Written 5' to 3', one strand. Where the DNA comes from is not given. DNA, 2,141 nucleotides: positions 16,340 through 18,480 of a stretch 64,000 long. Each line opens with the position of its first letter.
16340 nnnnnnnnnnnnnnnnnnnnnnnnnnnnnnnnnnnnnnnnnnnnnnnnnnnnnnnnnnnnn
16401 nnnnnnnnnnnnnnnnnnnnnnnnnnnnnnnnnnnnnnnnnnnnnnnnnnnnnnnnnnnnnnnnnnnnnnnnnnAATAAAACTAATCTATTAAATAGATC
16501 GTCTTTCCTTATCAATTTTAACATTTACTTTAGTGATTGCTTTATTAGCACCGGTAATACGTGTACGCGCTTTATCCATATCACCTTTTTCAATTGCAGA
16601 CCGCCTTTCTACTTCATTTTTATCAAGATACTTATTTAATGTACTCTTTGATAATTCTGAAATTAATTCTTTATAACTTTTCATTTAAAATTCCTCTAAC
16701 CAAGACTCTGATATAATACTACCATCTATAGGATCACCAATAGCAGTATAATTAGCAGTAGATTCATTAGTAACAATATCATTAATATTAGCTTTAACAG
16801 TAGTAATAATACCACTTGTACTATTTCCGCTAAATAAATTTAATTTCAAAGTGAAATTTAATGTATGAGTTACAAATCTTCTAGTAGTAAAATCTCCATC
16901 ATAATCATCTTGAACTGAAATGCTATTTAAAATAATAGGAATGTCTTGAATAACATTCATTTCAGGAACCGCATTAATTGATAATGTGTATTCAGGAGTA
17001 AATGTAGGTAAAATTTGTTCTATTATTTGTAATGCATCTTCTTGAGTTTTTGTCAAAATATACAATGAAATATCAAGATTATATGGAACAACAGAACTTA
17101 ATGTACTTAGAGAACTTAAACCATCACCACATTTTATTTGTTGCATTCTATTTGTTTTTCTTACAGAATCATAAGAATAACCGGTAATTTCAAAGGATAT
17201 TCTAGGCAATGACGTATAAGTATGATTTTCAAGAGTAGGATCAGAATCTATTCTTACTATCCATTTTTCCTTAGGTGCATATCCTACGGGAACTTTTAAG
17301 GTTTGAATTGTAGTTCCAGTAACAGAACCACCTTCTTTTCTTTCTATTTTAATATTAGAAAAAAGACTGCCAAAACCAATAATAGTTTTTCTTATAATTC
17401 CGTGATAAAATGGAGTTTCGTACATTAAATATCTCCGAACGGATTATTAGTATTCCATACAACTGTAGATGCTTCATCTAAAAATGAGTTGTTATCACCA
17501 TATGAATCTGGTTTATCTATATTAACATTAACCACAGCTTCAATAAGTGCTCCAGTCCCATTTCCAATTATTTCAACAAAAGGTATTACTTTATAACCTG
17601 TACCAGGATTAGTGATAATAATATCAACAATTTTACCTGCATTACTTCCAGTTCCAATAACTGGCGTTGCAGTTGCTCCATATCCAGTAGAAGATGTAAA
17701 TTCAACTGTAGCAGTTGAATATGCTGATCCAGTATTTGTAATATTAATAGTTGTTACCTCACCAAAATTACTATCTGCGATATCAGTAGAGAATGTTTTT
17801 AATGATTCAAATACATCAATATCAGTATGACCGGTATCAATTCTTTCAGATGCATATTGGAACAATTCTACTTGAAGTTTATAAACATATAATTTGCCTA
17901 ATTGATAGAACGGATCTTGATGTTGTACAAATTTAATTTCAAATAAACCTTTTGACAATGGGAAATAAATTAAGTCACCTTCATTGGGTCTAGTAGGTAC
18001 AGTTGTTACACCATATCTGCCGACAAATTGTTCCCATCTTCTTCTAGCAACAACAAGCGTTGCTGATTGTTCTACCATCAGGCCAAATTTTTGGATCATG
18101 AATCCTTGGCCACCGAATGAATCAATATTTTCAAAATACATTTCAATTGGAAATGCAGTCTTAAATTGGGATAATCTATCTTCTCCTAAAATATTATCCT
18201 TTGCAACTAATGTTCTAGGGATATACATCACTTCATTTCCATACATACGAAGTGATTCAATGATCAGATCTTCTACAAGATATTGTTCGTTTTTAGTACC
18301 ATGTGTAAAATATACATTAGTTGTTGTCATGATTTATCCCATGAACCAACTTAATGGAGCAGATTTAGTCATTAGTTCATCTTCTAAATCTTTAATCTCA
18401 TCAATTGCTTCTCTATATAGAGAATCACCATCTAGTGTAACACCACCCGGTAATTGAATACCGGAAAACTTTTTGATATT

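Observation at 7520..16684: Family of protease-releasable basic modules embedded in the scaffold proteins and in a CTS-tagged internal protein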

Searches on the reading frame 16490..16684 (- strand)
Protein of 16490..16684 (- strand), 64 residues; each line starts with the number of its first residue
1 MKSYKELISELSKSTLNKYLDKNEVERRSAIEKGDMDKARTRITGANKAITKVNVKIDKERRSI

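Call 3: search_protein_families(library=pfam, proteins=[window:16490-16684:-], max_evalue=0.01)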
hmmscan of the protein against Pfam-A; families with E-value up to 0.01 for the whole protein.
window:16490-16684:- (64 aa): 1 family
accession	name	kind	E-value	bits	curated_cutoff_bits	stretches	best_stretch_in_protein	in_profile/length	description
PF22360.1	SbsC_spectrin-like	-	0.0074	17.4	26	0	30-53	16-39/62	SbsC,spectrin-like repeat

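Call 4: search_protein_families(library=phrogs, proteins=[window:16490-16684:-], max_evalue=0.01)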
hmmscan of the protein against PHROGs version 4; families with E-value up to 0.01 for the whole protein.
window:16490-16684:- (64 aa): 0 families

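Call 56: find_homologous_proteins(query=window:16490-16684:-, max_evalue=0.001)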
Query window:16490-16684:- (64 aa): 1 proteins with E <= 0.001 among 2 candidates.
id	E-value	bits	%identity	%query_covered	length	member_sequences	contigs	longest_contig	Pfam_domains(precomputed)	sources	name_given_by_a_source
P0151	1.1e-26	109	91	100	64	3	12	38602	-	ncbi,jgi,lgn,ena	jgi:hypothetical protein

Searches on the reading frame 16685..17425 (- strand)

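Call 55: search_protein_families(library=phrogs, proteins=[window:16685-17425:-], max_evalue=0.01)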
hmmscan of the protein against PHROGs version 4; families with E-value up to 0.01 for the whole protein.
window:16685-17425:- (246 aa): 3 families
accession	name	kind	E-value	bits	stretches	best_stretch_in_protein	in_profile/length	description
phrog_227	-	tail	9.8e-72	242.6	1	1-228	1-229/278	tail sheath stabilizer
phrog_22065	-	tail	3e-09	37.3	1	7-224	5-224/456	tail sheath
phrog_11196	-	tail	4.6e-05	23.6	1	113-216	122-226/441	tail sheath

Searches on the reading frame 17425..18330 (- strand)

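Call 55: search_protein_families(library=phrogs, proteins=[window:17425-18330:-], max_evalue=0.01)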
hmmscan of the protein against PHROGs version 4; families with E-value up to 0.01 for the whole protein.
window:17425-18330:- (301 aa): 12 families
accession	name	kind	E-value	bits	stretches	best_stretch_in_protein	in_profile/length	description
phrog_460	-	connector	3.9e-79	267.1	2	3-182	15-196/385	head closure Hc2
phrog_679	-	connector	9.6e-60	203.4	1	3-199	13-204/251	head closure Hc2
phrog_27011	-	connector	1.1e-19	72.1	1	5-161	3-154/279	head closure Hc2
phrog_701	-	head and packaging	2.9e-07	27.5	1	190-269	1241-1315/6136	virion structural protein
phrog_22827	-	unknown function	5.8e-06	26.2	1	190-268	141-219/613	-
phrog_19630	-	head and packaging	6e-06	25.2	1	187-268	1117-1197/1266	virion structural protein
phrog_4406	-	head and packaging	3.3e-05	21.7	1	175-265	1607-1693/3231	virion structural protein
phrog_438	-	tail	0.00011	22.5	0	229-268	193-235/478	baseplate wedge subunit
phrog_5342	-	tail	0.00054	17.8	1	192-267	61-136/3319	tail fiber protein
phrog_1922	-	tail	0.00063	19.3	1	171-264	764-866/932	baseplate hub subunit and tail lysozyme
phrog_26741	-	unknown function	0.0014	18.5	1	189-290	297-391/497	-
phrog_719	-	tail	0.0066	15.7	1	157-248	456-548/833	baseplate wedge subunit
